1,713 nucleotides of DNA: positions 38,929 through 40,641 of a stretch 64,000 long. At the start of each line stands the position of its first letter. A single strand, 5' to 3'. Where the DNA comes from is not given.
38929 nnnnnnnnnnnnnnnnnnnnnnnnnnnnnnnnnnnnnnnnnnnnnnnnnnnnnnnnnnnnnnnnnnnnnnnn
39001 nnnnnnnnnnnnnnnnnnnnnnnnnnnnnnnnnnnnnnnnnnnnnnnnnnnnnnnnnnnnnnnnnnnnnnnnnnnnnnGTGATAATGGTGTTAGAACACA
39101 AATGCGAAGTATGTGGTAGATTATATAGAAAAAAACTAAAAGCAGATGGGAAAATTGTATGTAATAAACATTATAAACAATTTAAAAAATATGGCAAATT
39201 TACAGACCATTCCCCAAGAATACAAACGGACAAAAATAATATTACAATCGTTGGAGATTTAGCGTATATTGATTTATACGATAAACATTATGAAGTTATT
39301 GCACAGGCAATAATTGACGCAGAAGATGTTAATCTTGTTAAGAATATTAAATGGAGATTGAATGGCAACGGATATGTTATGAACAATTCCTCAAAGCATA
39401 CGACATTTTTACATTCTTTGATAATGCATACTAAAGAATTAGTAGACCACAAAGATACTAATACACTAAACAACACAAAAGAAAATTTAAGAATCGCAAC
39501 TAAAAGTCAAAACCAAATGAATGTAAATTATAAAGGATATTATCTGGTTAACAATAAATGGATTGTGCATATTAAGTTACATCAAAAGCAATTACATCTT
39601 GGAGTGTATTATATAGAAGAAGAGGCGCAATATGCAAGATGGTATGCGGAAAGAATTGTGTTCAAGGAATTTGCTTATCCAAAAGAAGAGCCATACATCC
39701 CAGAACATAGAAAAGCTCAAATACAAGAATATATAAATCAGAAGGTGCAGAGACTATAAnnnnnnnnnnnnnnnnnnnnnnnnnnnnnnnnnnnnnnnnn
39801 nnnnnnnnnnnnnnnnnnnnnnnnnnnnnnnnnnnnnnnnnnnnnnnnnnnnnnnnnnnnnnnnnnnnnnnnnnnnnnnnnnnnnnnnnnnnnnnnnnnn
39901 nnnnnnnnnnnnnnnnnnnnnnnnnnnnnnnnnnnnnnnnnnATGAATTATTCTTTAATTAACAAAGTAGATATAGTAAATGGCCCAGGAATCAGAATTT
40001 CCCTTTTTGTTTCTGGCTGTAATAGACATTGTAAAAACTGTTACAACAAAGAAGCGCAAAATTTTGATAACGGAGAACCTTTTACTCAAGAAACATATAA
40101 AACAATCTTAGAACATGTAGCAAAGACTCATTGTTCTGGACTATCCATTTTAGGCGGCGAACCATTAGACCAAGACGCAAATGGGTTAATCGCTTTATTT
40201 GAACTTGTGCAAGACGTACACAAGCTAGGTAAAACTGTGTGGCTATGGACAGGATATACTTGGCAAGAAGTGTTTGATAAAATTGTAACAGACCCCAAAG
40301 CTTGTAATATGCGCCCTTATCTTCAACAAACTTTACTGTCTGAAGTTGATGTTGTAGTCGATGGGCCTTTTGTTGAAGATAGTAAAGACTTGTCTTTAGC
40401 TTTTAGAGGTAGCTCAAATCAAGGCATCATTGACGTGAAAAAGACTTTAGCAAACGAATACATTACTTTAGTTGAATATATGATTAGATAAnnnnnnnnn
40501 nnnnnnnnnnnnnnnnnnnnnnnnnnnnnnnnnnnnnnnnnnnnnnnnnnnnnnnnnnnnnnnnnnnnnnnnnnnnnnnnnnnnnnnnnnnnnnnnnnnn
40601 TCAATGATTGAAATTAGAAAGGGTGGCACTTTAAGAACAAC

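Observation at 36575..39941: nrdD interrupted twice, exactly at the thiyl-radical Cys loop and at the glycyl-radical codon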

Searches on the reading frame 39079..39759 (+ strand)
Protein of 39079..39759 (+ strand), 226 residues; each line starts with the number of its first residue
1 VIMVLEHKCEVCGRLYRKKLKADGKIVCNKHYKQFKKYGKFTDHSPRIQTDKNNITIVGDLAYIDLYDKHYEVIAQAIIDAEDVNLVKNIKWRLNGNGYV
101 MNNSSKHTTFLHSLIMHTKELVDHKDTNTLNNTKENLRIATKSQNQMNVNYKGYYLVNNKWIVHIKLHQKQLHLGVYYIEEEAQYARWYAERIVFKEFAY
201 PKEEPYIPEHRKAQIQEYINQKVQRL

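Call 8: search_protein_families(library=pfam, proteins=[window:39079-39759:+])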
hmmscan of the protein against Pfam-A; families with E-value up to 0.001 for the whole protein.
window:39079-39759:+ (226 aa): 1 family
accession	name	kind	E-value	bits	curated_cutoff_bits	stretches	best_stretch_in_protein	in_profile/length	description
PF13392.12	HNH_3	-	4e-07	30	24.8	1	122-147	21-46/46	HNH endonuclease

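Call 9: search_protein_families(library=ncbifam, proteins=[window:39079-39759:+])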
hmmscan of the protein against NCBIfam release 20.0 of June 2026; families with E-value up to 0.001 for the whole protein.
window:39079-39759:+ (226 aa): 0 families

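Call 57: search_protein_families(library=pfam, max_evalue=0.05, proteins=[window:39085-39756:+])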
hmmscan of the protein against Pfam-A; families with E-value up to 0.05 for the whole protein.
seq(224 aa): 1 family
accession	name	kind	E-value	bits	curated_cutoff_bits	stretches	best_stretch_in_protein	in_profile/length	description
PF13392.12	HNH_3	-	4.1e-07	30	24.8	1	120-145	21-46/46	HNH endonuclease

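Call 58: search_protein_families(library=phrogs, max_evalue=0.001, proteins=[window:39085-39756:+])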
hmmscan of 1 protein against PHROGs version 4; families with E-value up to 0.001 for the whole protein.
seq(224 aa): 4 families
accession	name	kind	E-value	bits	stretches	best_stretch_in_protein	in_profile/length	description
phrog_99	-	DNA, RNA and nucleotide metabolism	1.7e-22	81.6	1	92-219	145-287/383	HNH endonuclease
phrog_4578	-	DNA, RNA and nucleotide metabolism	4.2e-09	37.4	1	118-203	30-126/130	HNH endonuclease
phrog_59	-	DNA, RNA and nucleotide metabolism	0.00016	22.2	1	88-144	161-232/423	HNH endonuclease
phrog_13470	-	DNA, RNA and nucleotide metabolism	0.00081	20.6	0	125-196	71-146/152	HNH endonuclease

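Call 59: search_solved_structures(query=window:39085-39756:+, max_evalue=10, show_alignments=3)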
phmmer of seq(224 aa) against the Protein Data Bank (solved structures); distinct sequences matched with E-value up to 10: 3.
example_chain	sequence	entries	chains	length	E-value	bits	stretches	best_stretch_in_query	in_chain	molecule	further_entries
1u3e_M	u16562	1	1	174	0.48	13.4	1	118-164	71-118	HNH homing endonuclease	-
1qhh_C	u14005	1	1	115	1.1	12.2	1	13-66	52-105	PROTEIN (PCRA (SUBUNIT))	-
2dmd_A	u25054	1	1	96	1.3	12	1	5-34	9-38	Zinc finger protein 64, isoforms 1 and 2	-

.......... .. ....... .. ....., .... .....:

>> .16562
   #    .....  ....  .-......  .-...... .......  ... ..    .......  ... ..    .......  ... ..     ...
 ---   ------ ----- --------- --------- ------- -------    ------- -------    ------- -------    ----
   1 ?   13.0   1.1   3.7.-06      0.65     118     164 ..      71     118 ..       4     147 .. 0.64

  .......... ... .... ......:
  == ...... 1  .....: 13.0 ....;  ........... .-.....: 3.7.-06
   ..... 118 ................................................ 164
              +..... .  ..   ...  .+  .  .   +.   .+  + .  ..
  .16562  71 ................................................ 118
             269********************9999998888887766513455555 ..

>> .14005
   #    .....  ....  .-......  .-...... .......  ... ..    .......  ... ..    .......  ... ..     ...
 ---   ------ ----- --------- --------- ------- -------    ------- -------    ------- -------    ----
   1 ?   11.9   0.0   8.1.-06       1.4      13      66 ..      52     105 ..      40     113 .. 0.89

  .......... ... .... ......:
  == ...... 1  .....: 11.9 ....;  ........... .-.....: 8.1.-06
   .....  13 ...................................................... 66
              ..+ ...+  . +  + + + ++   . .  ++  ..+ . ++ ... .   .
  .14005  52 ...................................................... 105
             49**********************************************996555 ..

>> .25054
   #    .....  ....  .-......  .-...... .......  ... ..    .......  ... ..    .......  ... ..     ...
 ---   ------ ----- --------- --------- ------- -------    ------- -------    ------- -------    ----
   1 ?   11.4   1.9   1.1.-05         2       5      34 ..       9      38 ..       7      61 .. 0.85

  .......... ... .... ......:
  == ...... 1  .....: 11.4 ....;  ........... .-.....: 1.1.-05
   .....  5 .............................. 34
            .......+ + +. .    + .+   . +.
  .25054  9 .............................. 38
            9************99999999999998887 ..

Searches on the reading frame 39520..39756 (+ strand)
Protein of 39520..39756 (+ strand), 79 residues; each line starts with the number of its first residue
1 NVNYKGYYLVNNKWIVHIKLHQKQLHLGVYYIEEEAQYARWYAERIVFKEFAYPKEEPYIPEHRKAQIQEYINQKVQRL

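Call 60: search_protein_families(library=pfam, max_evalue=10, proteins=[window:39520-39756:+])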
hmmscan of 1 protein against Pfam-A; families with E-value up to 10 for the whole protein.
seq(79 aa): 0 families

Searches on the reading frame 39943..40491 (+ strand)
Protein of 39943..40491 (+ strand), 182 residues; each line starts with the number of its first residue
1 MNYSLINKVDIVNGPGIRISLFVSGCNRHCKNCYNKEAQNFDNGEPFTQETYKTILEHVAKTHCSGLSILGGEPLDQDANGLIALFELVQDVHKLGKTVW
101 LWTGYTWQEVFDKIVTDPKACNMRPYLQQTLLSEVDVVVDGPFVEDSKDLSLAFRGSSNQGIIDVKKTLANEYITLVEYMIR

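Call 8: search_protein_families(library=pfam, proteins=[window:39943-40491:+])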
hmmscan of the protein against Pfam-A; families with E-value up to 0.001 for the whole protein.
window:39943-40491:+ (182 aa): 2 families
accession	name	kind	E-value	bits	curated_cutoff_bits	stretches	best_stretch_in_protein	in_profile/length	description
PF13353.11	Fer4_12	-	3.9e-44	150.7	22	1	12-163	1-137/137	4Fe-4S single cluster domain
PF04055.27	Radical_SAM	-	1.1e-06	29.4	29.5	1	22-91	3-73/166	Radical SAM superfamily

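Call 9: search_protein_families(library=ncbifam, proteins=[window:39943-40491:+])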
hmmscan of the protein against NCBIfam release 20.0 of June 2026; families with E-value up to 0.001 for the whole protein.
window:39943-40491:+ (182 aa): 23 families
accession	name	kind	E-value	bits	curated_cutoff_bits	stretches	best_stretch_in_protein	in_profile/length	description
TIGR02491.1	NrdG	equivalog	1.5e-45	154.9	126.1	1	2-166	1-154/154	anaerobic ribonucleoside-triphosphate reductase activating protein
NF008335.0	PRK11121.1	equivalog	4.5e-38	130.4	199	1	1-164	1-152/154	anaerobic ribonucleoside-triphosphate reductase-activating protein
TIGR02826.1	RNR_activ_nrdG3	equivalog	7.4e-13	48.6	151.7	1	18-167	17-140/148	anaerobic ribonucleoside-triphosphate reductase activating protein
TIGR02493.1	PFLA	equivalog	9.1e-11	41.6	231.75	1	9-91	8-92/235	pyruvate formate-lyase-activating protein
TIGR04041.1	activase_YjjW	hypoth_equivalog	1.1e-08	34.9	250.2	1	8-40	9-41/276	YjjW family glycine radical enzyme activase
TIGR02495.1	NrdG2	equivalog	1.1e-08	34.6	131.15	1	19-115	19-109/193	anaerobic ribonucleoside-triphosphate reductase activating protein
NF043069.1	T4HPD_activ_SAM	equivalog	1.3e-08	34.5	425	1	6-59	7-60/299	trans-4-hydroxy-L-proline dehydratase activase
NF008356.0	PRK11145.1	equivalog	1.7e-07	30.8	375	1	8-78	12-85/246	pyruvate formate lyase 1-activating protein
TIGR02494.1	PFLE_PFLC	subfamily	1.9e-07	30.7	174.35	1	6-42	4-40/293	glycyl-radical enzyme activating protein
NF048010.1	SfplDhtActHpsHDes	equivalog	7e-07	28.3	430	1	6-44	11-49/298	(2S)-3-sulfopropanediol dehydratase activating enzyme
TIGR04051.1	rSAM_NirJ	equivalog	1.8e-05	23.9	515.45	1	23-103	9-83/354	heme d1 biosynthesis radical SAM protein NirJ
NF033717.2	HPDL_rSAM_activ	equivalog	2.3e-05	23.8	420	1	9-53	12-56/311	4-hydroxyphenylacetate decarboxylase activase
NF048008.1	SfplDhtActHpfHKleb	equivalog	2.7e-05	23.6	500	1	6-40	5-39/308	(2S)-3-sulfopropanediol dehydratase activating enzyme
TIGR04395.1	cutC_activ_rSAM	equivalog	3.3e-05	23.3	360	1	6-40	10-44/309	choline TMA-lyase-activating enzyme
TIGR04349.1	rSAM_QueE_gams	hypoth_equivalog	3.6e-05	23.5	300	1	23-99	26-92/210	7-carboxy-7-deazaguanine synthase QueE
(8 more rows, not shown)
